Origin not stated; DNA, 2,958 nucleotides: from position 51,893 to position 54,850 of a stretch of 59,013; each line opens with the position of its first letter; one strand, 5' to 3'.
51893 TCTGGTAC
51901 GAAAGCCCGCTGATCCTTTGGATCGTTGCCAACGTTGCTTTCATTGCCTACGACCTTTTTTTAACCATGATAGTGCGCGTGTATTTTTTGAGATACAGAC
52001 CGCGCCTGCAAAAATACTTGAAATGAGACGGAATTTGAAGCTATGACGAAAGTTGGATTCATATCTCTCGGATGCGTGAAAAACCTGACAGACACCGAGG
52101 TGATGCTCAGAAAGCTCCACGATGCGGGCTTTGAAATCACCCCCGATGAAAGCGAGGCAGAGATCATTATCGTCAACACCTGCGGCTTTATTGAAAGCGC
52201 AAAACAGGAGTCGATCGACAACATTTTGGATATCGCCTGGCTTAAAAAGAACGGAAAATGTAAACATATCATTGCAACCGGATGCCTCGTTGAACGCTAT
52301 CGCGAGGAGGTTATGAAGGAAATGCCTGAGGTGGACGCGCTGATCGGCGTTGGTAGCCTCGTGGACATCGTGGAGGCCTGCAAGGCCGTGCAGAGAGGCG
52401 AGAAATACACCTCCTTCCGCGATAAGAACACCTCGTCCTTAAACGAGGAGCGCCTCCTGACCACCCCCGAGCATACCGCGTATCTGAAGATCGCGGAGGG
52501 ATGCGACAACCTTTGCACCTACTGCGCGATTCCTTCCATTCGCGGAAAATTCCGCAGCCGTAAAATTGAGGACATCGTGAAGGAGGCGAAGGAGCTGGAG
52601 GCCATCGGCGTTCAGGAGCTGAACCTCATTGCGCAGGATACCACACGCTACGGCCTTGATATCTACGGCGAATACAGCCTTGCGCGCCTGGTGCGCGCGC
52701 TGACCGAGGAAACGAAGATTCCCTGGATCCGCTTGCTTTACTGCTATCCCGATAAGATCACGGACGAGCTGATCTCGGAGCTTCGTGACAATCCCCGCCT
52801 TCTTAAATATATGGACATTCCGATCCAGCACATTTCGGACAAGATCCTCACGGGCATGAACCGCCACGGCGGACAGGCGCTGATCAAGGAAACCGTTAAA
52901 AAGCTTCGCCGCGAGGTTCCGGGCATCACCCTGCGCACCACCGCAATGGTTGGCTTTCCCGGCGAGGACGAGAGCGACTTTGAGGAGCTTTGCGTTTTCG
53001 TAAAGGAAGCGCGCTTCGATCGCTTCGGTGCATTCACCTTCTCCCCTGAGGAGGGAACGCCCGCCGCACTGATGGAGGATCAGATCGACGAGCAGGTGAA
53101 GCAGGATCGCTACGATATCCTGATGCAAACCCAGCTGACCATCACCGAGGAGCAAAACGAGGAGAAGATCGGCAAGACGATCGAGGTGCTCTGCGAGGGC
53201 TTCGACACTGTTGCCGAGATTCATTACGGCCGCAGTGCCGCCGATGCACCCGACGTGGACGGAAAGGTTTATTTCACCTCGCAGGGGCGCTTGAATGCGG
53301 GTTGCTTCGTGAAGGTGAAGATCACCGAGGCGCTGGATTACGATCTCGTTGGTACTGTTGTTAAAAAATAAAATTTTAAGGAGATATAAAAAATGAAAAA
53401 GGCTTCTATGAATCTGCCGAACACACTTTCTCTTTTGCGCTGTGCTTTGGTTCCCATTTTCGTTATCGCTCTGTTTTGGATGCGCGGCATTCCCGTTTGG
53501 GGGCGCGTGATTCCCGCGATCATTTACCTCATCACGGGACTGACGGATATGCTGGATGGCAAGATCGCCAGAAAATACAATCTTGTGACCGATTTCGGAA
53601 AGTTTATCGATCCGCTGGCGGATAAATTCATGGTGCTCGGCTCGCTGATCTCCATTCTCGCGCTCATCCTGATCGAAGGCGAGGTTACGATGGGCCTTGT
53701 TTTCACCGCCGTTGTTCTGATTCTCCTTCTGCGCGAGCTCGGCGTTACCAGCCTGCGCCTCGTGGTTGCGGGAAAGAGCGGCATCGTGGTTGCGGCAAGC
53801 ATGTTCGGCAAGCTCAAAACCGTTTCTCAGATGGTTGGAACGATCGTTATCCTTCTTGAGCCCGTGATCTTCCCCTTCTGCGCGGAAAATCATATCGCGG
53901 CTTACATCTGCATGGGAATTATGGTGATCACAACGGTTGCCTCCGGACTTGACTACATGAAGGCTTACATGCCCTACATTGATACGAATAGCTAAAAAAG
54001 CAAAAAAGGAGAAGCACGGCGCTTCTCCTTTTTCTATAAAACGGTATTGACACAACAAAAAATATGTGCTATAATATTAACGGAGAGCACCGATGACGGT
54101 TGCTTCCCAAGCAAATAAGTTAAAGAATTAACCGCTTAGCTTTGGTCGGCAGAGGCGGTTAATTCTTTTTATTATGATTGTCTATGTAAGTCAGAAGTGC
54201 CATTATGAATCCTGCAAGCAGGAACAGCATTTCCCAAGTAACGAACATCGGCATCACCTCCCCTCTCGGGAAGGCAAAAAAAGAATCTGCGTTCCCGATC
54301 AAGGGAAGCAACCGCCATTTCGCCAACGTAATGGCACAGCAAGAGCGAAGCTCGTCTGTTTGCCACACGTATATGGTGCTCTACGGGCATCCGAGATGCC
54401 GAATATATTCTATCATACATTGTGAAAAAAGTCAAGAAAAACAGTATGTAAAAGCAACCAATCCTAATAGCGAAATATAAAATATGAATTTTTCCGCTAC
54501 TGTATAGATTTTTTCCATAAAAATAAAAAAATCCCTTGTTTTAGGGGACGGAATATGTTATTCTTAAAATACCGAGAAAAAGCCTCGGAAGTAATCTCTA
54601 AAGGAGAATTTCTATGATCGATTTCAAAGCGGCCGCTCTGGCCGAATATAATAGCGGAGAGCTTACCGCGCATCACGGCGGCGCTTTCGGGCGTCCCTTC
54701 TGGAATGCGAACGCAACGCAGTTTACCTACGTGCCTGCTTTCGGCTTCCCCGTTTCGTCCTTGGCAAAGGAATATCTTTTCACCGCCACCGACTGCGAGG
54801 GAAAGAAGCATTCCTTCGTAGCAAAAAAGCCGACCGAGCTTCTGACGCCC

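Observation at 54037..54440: Candidate type I toxin-antitoxin module hidden in the pgsA-downstream gap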

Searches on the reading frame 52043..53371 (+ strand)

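Call 7: search_protein_families(library=ncbifam, proteins=[window:52043-53371:+], max_evalue=1)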
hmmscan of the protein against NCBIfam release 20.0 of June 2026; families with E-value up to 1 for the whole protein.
window:52043-53371:+ (442 aa): 27 families (the best 25 are shown)
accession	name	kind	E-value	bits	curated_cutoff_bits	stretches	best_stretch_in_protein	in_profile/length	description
TIGR01125.1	TIGR01125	equivalog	7.7e-152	506.3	356.95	1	3-437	1-432/432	30S ribosomal protein S12 methylthiotransferase RimO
TIGR00089.1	TIGR00089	subfamily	3.3e-127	424.8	251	1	3-437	1-429/429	MiaB/RimO family radical SAM methylthiotransferase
TIGR01574.1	miaB-methiolase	equivalog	3.8e-84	283.2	355.3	1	8-440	6-437/437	tRNA (N6-isopentenyl adenosine(37)-C2)-methylthiotransferase MiaB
TIGR01579.1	MiaB-like-C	equivalog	2.9e-78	264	357.05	1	7-386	2-381/416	tRNA (N(6)-L-threonylcarbamoyladenosine(37)-C(2))-methylthiotransferase MtaB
TIGR01578.1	MiaB-like-B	hypoth_equivalog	1.2e-68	231.9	314.7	1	7-440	5-421/421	tRNA (N(6)-L-threonylcarbamoyladenosine(37)-C(2))-methylthiotransferase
NF010916.0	PRK14336.1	equivalog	1.1e-61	208.9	606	1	6-441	6-414/418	tRNA (N6-isopentenyl adenosine(37)-C2)-methylthiotransferase MiaB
TIGR04014.1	B12_SAM_MJ_0865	equivalog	1.3e-16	60.4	360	1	146-340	161-353/434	methyl-coenzyme M reductase glutamine C-methyltransferase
TIGR04013.1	B12_SAM_MJ_1487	hypoth_equivalog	3.8e-15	55.6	251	1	142-353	148-366/382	TIGR04013 family B12-binding domain/radical SAM domain-containing protein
TIGR04479.1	bcpD_PhpK_rSAM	subfamily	3.2e-14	52.2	600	1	125-340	220-426/504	PhpK family radical SAM P-methyltransferase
TIGR04072.2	rSAM_ladder_B12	equivalog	5.5e-08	31.9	360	1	144-315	179-341/443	lipid biosynthesis B12-binding/radical SAM protein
TIGR04295.1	B12_rSAM_oligo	hypoth_equivalog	5.3e-05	22.1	400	1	145-196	200-251/422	TIGR04295 family B12-binding domain-containing radical SAM protein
TIGR03904.1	SAM_YgiQ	equivalog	0.00011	20.9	462.35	2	148-186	297-336/558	YgiQ family radical SAM protein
NF038361.1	rSAM_Sden_1168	equivalog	0.00077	18.1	575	1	149-332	286-460/560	Sden_1168 family B12-binding radical SAM P-methyltransferase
TIGR03910.1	pyrrolys_PylB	equivalog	0.0011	18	348.2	1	150-346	62-251/347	methylornithine synthase PylB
TIGR02351.2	thiH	equivalog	0.0059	15.7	380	1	148-198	77-128/364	2-iminoacetate synthase ThiH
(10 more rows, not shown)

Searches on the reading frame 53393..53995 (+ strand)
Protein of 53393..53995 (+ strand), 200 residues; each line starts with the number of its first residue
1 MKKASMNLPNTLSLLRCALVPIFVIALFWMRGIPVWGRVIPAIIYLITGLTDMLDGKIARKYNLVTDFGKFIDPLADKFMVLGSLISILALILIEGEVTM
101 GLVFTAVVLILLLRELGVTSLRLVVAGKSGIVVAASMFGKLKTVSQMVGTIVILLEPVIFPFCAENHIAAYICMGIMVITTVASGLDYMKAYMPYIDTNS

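Call 7: search_protein_families(library=ncbifam, proteins=[window:53393-53995:+], max_evalue=1)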
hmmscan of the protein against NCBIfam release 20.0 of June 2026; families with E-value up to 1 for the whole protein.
window:53393-53995:+ (200 aa): 10 families
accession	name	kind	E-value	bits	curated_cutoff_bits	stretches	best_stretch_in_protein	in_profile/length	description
TIGR00560.1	pgsA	equivalog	6e-36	124.7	109.1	1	6-193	1-177/183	CDP-diacylglycerol--glycerol-3-phosphate 3-phosphatidyltransferase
NF008090.0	PRK10832.1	equivalog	6.6e-23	81.7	304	1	6-191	3-174/182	CDP-diacylglycerol--glycerol-3-phosphate 3-phosphatidyltransferase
NF053678.1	ClpnSynClsA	equivalog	2e-18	67.2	240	1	6-182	3-175/180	cardiolipin synthase ClsA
NF040950.1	archin_ph_syn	equivalog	6.5e-09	35.9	180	1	9-106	26-118/191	archaetidylinositol phosphate synthase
NF045883.1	PIPSynth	equivalog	1.4e-05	24.9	170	1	10-110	26-122/197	phosphatidylinositol phosphate synthase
TIGR00473.1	pssA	equivalog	2.5e-05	24.4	107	1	43-153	24-140/153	CDP-diacylglycerol--serine O-phosphatidyltransferase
NF052561.1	PIPSynBT1523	equivalog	0.00012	21.9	350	1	43-112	65-135/232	hypothetical protein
NF041135.1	IPPtranDIPPsyn_Thcocales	equivalog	0.00019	20.6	580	1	37-106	273-342/419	bifunctional L-myo-inositol-1-phosphate cytidylyltransferase/CDP-L-myo-inositol myo-inositolphosphotransferase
NF040650.1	sulfolac_dhydr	equivalog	0.13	11.5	500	1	90-170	75-155/339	L-sulfolactate dehydrogenase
NF007968.0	PRK10692.1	equivalog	0.42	11.1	108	1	6-38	36-66/91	stress-induced protein YchH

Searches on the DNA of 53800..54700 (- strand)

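Call 5: search_rna_families(source=window, start=53800, end=54700, threshold=evalue, max_evalue=10, show_alignments=3)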
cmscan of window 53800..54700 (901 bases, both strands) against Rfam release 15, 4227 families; matches with E-value up to 10: 19.
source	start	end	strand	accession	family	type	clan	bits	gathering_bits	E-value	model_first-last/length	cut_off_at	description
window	54050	54178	+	RF00242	ctRNA_pT181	Gene; antisense;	-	31.1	56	0.043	1-94/94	no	ctRNA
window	54477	54557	-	RF01466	rli34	Gene; sRNA;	-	23.7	48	4.3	1-84/84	no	Listeria sRNA rli34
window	53949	54036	-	RF00558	L20_leader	Cis-reg; leader;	-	20.8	58.7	0.2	1-127/127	no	Ribosomal protein L20 leader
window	54003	54037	+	RF04343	Plastid-psbA-2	Cis-reg;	CL00153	20.3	55.8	0.51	1-60/60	no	Plastid-psbA-2 3UTR RNA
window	53943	54042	+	RF02029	sraA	Gene; sRNA;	-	20.3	56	2.3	1-95/95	no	sraA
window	53999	54033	-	RF04343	Plastid-psbA-2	Cis-reg;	CL00153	19.1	55.8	1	1-60/60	no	Plastid-psbA-2 3UTR RNA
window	54520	54614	-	RF04312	trpB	Cis-reg;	-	18.5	59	9.3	1-107/107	no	trpB ncRNA motif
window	53993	54041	-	RF00908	MIR529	Gene; miRNA;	-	18.4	75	0.27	1-131/131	no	MIR529 microRNA precursor family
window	54000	54115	+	RF00558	L20_leader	Cis-reg; leader;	-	18.2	58.7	0.89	1-127/127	no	Ribosomal protein L20 leader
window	53978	54046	+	RF02621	BSnc120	Gene; sRNA;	-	17.8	114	0.65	1-88/88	no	Brucella sRNA 120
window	53810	53862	-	RF01423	snoR117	Gene; snRNA; snoRNA; CD-box;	-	16.7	42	1.7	1-80/80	no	small nucleolar RNA snoR117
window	54256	54309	-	RF03366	mir-3122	Gene; miRNA;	-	16.6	92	6.8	1-73/73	no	mir-3122 microRNA precursor family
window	54006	54129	+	RF02822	Srn266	Gene; sRNA;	-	16.1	63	9.8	1-112/112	no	Streptococcus RNA 266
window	54575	54660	-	RF02837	anti-hemB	Gene; sRNA;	-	16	49.5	0.65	1-81/81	no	Burkholderia RNA 7 (anti-hemB)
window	54103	54188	+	RF00840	mir-374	Gene; miRNA;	-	15.8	54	5.1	1-71/71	no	mir-374 microRNA precursor family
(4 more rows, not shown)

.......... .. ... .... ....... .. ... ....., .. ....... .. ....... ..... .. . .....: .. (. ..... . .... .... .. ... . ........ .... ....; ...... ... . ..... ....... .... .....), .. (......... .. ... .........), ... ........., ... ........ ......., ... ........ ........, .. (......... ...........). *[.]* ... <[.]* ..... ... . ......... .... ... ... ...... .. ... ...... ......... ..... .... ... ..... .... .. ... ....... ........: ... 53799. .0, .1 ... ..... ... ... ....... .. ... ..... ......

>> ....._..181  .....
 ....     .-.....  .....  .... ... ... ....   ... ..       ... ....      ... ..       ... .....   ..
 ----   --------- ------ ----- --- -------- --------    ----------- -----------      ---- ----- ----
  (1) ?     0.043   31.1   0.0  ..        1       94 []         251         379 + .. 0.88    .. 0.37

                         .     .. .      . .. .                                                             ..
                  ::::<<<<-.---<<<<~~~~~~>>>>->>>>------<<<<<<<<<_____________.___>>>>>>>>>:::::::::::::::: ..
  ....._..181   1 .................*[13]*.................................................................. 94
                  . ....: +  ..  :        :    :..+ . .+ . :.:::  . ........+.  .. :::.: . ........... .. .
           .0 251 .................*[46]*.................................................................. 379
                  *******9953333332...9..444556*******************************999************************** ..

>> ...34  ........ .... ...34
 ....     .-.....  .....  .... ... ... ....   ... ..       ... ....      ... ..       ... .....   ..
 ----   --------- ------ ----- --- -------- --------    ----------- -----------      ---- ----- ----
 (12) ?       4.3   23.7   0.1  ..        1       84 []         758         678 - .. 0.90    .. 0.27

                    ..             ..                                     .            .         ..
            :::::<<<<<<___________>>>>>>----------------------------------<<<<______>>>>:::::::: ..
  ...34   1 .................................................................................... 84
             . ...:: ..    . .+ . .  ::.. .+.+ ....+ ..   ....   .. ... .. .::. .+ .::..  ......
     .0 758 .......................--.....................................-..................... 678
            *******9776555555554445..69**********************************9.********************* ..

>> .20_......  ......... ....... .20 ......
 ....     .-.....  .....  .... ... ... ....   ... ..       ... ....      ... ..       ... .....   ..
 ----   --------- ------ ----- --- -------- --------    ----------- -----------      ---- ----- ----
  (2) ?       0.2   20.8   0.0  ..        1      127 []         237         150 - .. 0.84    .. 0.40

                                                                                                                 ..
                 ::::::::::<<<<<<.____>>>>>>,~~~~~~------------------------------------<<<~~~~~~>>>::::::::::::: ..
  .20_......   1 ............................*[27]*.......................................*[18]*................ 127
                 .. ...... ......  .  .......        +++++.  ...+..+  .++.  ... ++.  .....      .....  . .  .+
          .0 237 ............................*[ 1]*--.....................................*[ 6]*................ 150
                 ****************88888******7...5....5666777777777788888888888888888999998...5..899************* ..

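Call 66: search_dna_similar(query=window:54040-54440:-, collection=plasmids, mode=distant, max_rows=10)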
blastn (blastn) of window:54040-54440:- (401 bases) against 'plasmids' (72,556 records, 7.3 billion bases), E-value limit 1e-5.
No match.

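Call 67: search_dna_similar(query=window:54040-54440:-, collection=phages, mode=distant, max_rows=10)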
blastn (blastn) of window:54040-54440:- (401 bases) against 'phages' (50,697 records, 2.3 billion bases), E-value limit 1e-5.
No match.

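Call 87: build_rna_model(alignment_id=A4)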
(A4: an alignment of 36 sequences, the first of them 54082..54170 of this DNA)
Model R1 built from alignment A4 (36 sequences, 101 columns); structure: RNAalifold consensus.
model positions 86; base pairs 21; branch points 1; effective number of sequences 1.96; information 0.661 bits per position. Calibrated on 0.2 Mb of random sequence (short: E-values are rough).
structure used (alignment columns):
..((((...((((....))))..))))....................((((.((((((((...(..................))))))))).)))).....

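Call 88: search_with_rna_model(model_id=R1, sources=[window, L001, L002, L015, L016, L017, L018, L020, L021, L022, L023, L024, L025, L027, L029, L030, L031, L032, L033, L034, L036, L037, L038, L039, L040, L041, L043, L044, L048, L049, L052], max_evalue=1)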
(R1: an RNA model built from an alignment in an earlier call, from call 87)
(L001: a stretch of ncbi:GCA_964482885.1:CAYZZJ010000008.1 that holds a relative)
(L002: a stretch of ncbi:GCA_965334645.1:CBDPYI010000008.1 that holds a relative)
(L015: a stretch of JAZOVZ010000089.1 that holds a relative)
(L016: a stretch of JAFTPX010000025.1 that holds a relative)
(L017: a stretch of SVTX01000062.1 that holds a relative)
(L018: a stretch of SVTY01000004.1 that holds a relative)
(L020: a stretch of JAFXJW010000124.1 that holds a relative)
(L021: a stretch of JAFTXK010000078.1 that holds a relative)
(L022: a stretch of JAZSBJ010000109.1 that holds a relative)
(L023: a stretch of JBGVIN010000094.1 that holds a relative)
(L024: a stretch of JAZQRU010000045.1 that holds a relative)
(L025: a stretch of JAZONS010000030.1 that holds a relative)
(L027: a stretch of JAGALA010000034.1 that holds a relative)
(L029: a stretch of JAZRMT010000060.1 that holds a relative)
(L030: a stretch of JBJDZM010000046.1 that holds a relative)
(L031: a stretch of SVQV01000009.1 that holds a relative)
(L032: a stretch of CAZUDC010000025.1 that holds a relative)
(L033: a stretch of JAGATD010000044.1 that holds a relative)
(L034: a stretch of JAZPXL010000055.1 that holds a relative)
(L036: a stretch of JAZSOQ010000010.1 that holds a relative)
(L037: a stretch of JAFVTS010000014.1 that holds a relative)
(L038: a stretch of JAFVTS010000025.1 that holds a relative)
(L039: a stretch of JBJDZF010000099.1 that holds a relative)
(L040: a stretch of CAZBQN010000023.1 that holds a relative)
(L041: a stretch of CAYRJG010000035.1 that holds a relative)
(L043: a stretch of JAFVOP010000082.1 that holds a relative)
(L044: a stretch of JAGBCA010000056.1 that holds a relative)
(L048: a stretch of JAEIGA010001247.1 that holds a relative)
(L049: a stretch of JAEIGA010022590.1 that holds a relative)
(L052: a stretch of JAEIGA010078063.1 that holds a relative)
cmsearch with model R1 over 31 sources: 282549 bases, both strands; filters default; matches with E-value up to 1: 108.
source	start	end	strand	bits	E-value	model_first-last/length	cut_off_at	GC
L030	6235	6320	-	102.2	7.8e-26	1-86/86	no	0.43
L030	3278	3363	-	101.3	1.3e-25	1-86/86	no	0.43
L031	4902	4987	+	101.1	1.5e-25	1-86/86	no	0.43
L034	2632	2717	+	99.3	5e-25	1-86/86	no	0.42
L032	413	498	+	99.3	5.2e-25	1-86/86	no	0.43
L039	3644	3729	-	99.3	5.2e-25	1-86/86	no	0.43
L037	3657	3743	-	99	6.2e-25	1-86/86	no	0.41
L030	5465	5551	-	97.4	1.7e-24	1-86/86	no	0.43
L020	2378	2466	+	95.4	6e-24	1-86/86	no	0.43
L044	593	681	-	95.4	6e-24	1-86/86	no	0.43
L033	5301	5388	+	95.1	7.4e-24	1-86/86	no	0.45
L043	170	258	-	94.9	8.5e-24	1-86/86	no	0.44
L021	4087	4172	-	94.9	8.7e-24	1-86/86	no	0.45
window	54082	54170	+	94.4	1.1e-23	1-86/86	no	0.45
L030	5850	5937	-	94.4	1.2e-23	1-86/86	no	0.44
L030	6640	6726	-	94.1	1.4e-23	1-86/86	no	0.41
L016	573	661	-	93.7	1.9e-23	1-86/86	no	0.44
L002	3154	3241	-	92.9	3e-23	1-86/86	no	0.45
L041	6484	6571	+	92.9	3.2e-23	1-86/86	no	0.42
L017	1364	1450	+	92.7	3.6e-23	1-86/86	no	0.48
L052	4461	4549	-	92.2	4.9e-23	1-86/86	no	0.45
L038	6002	6090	+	91.5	7.5e-23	1-86/86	no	0.44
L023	5179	5266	-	90.2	1.8e-22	1-86/86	no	0.42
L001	3175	3261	-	89.9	2.2e-22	1-86/86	no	0.47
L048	9419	9502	-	89.8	2.2e-22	1-86/86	no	0.5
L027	3241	3328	+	88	7.4e-22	1-86/86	no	0.44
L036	7222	7308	+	86.8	1.6e-21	1-86/86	no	0.43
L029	328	413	+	86.2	2.3e-21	1-86/86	no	0.44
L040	285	371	-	86.2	2.4e-21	1-86/86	no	0.46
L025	1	85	+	85.8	2.9e-21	4-86/86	5'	0.45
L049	6810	6897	+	83.4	1.4e-20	1-86/86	no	0.47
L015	5323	5411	-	81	6.5e-20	1-86/86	no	0.46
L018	4620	4700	+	71.3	3.5e-17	1-86/86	no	0.46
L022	975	1053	+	67.9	3.1e-16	1-86/86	no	0.49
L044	235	321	-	61.8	1.6e-14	1-86/86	no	0.44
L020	2737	2823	+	61.8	1.6e-14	1-86/86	no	0.44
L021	3671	3752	-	58.5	1.3e-13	1-86/86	no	0.46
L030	3433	3500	-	43.7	1.9e-09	1-86/86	no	0.38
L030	3268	3324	+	37.9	7.6e-08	27-83/86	no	0.35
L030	5840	5896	+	35.9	2.8e-07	27-83/86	no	0.35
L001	3176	3222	+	35.5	3.6e-07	38-83/86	no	0.43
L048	9386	9468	+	35.5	3.6e-07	1-86/86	no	0.42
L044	208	285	+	35.1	4.8e-07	1-86/86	no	0.44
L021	4072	4136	+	34.7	6e-07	1-86/86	no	0.35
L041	6522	6606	-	34.7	6.2e-07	1-86/86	no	0.32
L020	2417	2501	-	32.6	2.4e-06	1-86/86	no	0.32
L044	558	642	+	32.6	2.4e-06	1-86/86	no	0.32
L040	286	331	+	31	6.5e-06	38-83/86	no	0.46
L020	2773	2851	-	30.8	7.6e-06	1-86/86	no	0.43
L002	3110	3205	+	30.3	1.1e-05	1-86/86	no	0.34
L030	6208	6284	+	30.1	1.2e-05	1-86/86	no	0.34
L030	6617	6688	+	29.9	1.4e-05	1-86/86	no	0.29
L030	5455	5511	+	29.5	1.7e-05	27-83/86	no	0.35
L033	5338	5423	-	29.4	1.9e-05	1-86/86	no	0.35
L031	4941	4997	-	29.2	2.1e-05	27-83/86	no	0.33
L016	538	623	+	29.2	2.1e-05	1-86/86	no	0.33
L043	135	220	+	29.2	2.1e-05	1-86/86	no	0.33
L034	2668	2752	-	28.6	3.2e-05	1-86/86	no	0.34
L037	3658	3703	+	28.4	3.6e-05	38-83/86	no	0.39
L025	35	109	-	28.3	3.9e-05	1-86/86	no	0.35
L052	4426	4511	+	27.7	5.7e-05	1-86/86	no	0.35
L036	7261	7307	-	27.5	6.2e-05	38-83/86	no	0.4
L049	6851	6896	-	27.1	8.1e-05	38-83/86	no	0.46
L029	364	448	-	26.6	0.00011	1-86/86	no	0.35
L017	1400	1485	-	26.1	0.00016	1-86/86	no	0.33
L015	5386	5454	+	26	0.00017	1-86/86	no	0.46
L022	1010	1063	-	24.3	0.0005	27-83/86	no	0.35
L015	5288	5373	+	23.9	0.00065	1-86/86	no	0.33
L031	4851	4927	-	23.4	0.00092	1-86/86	no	0.36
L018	4658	4694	-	22.9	0.0012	43-80/86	no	0.46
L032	452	508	-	21.8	0.0026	27-83/86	no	0.35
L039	3634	3690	+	21.8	0.0026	27-83/86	no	0.35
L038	6040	6114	-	21.5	0.0031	1-86/86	no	0.35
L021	3504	3564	+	19.3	0.012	1-86/86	no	0.39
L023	5169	5226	+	19.1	0.015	27-83/86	no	0.36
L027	3281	3327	-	18.2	0.026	38-83/86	no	0.4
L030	5688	5744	+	18.1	0.027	1-86/86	no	0.49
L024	1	17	+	17.4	0.042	70-86/86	5'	0.35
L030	3438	3477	+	17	0.057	42-81/86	no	0.47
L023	5015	5073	+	16.1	0.1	1-86/86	no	0.47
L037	3493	3549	+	16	0.1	1-86/86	no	0.49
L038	6198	6254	-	16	0.1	1-86/86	no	0.49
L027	3436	3494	-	16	0.11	1-86/86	no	0.49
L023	5241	5309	+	15.7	0.13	1-86/86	no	0.33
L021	3587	3715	+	15.5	0.15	1-86/86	no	0.34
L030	3116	3172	+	14.3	0.31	1-86/86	no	0.51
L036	7416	7476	-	14.3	0.33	1-86/86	no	0.48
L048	9256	9314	+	14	0.38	1-86/86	no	0.47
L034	2823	2878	-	14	0.4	1-86/86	no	0.52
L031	5093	5150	-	13.9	0.42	1-86/86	no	0.5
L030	6074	6129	+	13.7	0.46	1-86/86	no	0.5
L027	5001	5068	-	13.6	0.49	1-86/86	no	0.26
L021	3920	3982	+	13.6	0.5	1-86/86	no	0.46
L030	5304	5359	+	13.3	0.59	1-86/86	no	0.54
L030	6479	6534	+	13.3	0.59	1-86/86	no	0.54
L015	5162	5217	+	13.3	0.59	1-86/86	no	0.54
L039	3704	3772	+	13.3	0.61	1-86/86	no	0.45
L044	430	487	+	13.2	0.65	1-86/86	no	0.5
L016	410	467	+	13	0.74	1-86/86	no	0.5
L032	604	661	-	13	0.74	1-86/86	no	0.5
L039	3481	3538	+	13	0.74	1-86/86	no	0.5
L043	7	64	+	13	0.74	1-86/86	no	0.5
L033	5495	5550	-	13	0.74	1-86/86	no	0.52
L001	3009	3066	+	12.8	0.81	1-86/86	no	0.55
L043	6215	6296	-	12.8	0.81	1-86/86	no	0.51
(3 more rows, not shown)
